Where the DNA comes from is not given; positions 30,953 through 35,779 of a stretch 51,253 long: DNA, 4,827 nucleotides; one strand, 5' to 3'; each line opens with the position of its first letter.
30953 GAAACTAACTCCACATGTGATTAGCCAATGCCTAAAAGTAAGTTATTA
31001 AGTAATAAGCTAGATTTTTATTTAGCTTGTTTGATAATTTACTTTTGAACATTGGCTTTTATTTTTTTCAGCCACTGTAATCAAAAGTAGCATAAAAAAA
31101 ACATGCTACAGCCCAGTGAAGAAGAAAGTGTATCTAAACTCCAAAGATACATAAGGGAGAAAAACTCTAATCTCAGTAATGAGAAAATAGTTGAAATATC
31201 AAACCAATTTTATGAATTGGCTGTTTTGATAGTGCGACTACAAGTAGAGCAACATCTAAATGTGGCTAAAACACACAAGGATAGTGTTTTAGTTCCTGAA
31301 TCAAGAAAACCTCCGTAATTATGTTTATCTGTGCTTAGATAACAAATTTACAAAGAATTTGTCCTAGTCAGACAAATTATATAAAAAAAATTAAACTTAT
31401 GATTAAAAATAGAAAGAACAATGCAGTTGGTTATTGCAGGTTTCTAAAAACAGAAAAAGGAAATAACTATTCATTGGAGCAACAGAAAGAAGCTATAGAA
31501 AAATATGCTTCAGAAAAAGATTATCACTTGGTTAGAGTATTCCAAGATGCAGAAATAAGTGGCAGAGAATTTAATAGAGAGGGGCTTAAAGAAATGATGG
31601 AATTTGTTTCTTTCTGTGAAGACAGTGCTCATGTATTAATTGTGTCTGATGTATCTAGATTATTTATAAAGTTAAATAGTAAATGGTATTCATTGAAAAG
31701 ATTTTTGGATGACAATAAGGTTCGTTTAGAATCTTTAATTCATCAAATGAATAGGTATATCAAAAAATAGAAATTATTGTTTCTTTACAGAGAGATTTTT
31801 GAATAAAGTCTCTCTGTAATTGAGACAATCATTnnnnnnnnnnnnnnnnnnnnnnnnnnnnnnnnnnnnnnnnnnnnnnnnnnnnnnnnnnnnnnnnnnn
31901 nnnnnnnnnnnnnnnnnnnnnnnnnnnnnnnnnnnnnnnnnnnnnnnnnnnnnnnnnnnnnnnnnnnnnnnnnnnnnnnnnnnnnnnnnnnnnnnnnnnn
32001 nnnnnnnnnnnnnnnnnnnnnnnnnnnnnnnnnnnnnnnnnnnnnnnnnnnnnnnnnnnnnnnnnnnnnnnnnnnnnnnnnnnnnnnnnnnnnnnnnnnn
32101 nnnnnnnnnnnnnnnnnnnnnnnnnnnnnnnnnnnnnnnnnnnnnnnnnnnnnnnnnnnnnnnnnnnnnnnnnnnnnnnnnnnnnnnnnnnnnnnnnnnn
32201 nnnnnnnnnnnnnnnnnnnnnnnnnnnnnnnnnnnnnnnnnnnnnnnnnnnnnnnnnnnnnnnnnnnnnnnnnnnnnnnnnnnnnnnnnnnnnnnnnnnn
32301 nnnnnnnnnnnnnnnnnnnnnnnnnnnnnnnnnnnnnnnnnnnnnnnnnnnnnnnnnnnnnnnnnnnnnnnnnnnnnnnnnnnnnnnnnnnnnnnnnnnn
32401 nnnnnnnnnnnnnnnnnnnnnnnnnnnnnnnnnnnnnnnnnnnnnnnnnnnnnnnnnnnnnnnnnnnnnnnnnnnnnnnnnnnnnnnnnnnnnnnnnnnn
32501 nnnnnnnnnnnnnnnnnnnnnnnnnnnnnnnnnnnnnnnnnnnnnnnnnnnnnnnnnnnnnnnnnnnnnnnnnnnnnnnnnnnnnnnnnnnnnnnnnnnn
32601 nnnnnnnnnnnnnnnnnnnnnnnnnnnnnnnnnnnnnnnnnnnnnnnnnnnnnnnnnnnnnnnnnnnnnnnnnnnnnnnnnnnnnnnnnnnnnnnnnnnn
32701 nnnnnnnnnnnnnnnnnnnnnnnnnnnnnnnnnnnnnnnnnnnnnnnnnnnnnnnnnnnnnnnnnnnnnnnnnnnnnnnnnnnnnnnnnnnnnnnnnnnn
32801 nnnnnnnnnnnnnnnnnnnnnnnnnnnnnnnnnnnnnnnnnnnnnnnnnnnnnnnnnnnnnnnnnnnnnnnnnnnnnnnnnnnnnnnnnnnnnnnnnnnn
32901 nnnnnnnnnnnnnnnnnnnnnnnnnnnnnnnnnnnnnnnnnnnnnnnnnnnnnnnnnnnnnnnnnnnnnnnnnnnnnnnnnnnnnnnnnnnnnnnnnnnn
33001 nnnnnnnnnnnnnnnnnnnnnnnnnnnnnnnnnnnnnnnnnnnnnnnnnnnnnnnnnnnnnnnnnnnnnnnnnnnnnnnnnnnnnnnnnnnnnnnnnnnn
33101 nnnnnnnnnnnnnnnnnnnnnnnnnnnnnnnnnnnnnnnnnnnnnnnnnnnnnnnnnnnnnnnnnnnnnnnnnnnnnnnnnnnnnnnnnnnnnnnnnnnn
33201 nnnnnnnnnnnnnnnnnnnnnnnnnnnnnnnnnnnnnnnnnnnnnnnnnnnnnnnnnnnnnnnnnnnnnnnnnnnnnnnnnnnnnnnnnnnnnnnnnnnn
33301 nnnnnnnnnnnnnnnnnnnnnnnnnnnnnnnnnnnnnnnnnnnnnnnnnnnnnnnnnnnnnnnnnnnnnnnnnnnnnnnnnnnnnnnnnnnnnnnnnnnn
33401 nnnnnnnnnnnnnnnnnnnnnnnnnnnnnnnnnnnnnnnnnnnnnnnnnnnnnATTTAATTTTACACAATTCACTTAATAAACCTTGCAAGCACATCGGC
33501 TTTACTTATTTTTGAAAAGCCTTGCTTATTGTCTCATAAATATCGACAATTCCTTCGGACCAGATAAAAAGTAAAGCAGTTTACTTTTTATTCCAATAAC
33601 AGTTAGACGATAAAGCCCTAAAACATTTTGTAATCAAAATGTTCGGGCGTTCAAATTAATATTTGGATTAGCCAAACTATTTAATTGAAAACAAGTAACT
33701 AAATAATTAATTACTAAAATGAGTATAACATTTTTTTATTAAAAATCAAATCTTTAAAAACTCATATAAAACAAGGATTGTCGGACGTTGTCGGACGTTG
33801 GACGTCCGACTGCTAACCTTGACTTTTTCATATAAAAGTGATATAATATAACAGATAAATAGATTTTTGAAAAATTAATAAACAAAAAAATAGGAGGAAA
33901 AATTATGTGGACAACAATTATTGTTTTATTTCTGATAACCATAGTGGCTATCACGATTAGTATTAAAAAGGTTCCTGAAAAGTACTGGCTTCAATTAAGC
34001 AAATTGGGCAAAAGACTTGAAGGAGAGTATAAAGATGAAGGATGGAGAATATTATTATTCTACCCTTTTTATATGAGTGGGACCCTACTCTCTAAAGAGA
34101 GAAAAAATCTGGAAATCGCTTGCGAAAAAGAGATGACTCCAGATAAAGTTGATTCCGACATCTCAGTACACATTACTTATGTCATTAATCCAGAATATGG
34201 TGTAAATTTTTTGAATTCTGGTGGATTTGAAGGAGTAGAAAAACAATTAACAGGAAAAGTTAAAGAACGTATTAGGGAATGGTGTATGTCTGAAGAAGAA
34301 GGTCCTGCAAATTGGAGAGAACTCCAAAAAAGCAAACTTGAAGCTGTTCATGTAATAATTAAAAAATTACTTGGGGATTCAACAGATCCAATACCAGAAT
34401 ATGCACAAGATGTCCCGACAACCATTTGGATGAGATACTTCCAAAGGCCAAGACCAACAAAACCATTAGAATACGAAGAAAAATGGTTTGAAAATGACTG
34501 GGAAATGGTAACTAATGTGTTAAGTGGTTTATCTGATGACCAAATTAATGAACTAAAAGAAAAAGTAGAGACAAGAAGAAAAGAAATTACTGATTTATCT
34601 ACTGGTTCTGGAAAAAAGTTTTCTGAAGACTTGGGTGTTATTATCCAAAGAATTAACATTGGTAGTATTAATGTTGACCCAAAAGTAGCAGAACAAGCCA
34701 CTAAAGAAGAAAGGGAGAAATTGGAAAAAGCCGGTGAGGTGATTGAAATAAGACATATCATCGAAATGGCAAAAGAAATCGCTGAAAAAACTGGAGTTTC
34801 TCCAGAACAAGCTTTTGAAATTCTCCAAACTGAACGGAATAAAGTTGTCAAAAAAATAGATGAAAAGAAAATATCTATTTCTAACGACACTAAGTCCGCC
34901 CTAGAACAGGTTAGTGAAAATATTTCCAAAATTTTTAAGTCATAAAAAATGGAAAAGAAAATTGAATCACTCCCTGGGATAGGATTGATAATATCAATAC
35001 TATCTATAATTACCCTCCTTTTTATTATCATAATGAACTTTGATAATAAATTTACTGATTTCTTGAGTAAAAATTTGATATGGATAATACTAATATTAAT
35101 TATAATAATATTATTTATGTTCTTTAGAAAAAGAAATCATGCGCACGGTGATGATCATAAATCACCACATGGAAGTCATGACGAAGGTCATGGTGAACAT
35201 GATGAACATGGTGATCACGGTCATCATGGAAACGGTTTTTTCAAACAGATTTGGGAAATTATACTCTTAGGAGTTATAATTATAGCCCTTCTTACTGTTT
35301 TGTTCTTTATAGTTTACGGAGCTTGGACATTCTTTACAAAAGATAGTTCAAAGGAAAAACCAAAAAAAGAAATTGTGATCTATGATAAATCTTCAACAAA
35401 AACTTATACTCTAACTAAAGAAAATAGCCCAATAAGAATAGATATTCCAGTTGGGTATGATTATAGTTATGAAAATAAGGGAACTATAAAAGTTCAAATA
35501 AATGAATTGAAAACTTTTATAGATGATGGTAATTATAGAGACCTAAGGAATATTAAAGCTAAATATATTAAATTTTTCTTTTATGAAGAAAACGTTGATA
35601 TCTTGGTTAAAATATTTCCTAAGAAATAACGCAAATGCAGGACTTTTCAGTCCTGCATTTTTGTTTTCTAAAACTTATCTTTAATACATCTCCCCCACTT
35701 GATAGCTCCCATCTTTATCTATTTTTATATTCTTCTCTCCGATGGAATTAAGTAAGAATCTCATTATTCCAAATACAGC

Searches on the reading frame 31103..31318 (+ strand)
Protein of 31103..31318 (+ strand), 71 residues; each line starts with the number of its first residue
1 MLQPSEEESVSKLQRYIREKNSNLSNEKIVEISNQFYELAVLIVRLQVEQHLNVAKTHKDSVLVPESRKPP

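Call 13: search_protein_families(library=pfam, proteins=[window:31103-31318:+], max_evalue=0.01)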
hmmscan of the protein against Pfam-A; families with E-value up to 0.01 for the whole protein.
window:31103-31318:+ (71 aa): 1 family
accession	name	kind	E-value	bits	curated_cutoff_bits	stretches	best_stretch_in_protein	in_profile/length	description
PF04816.18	TrmK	-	0.0084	16.1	27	1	2-54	99-149/205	tRNA (adenine(22)-N(1))-methyltransferase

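Call 59: search_protein_families(library=phrogs, proteins=[window:31103-31318:+], max_evalue=0.01)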
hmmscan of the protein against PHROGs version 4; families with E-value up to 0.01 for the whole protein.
window:31103-31318:+ (71 aa): 0 families

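Call 60: search_protein_families(library=padloc, proteins=[window:31103-31318:+], max_evalue=0.01)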
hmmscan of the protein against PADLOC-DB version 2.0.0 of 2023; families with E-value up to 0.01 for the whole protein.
window:31103-31318:+ (71 aa): 0 families

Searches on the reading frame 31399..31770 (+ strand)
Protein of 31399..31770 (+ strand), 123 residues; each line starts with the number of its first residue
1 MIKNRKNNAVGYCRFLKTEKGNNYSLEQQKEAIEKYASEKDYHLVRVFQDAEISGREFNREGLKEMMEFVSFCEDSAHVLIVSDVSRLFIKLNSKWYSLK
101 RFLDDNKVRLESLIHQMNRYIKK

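Call 13: search_protein_families(library=pfam, proteins=[window:31399-31770:+], max_evalue=0.01)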
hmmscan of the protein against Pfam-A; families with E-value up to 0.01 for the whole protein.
window:31399-31770:+ (123 aa): 1 family
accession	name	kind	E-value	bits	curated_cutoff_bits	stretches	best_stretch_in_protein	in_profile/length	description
PF00239.26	Resolvase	-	1.8e-15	57.7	23.3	1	9-113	1-99/145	Resolvase, N terminal domain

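Call 59: search_protein_families(library=phrogs, proteins=[window:31399-31770:+], max_evalue=0.01)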
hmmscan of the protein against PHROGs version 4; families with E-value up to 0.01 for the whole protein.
window:31399-31770:+ (123 aa): 2 families
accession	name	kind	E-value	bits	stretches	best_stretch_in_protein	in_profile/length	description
phrog_95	-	integration and excision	3.8e-15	56.5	1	3-89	84-169/651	integrase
phrog_125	-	DNA, RNA and nucleotide metabolism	1.1e-12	49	1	4-113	17-110/254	DNA invertase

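Call 60: search_protein_families(library=padloc, proteins=[window:31399-31770:+], max_evalue=0.01)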
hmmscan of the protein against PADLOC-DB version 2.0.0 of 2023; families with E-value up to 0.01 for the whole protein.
window:31399-31770:+ (123 aa): 0 families

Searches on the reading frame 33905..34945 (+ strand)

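Call 13: search_protein_families(library=pfam, proteins=[window:33905-34945:+], max_evalue=0.01)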
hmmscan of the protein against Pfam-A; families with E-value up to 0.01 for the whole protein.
window:33905-34945:+ (346 aa): 2 families
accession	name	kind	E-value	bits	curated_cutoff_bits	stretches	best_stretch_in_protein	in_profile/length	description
PF01145.31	Band_7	-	0.0014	19.2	23.6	0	42-281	20-166/176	SPFH domain / Band 7 family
PF03861.19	ANTAR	-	0.0092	16.2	27.3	1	280-309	7-37/54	ANTAR domain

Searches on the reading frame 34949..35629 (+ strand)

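Call 70: search_protein_families(library=pfam, proteins=[window:34949-35629:+], max_evalue=0.001)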
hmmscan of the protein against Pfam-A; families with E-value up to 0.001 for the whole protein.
window:34949-35629:+ (226 aa): 3 families
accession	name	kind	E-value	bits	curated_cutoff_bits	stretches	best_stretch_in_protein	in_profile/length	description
PF14575.11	EphA2_TM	-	0.00034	21.7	28.9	0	122-198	15-60/74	Ephrin type-A receptor 2 transmembrane domain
PF25184.1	YxzE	-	0.00047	21.5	40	0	44-92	7-50/65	YxzE-like putative bacteriocin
PF13858.11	DUF4199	-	0.00078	20.4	32.3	0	12-63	3-56/165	Protein of unknown function (DUF4199)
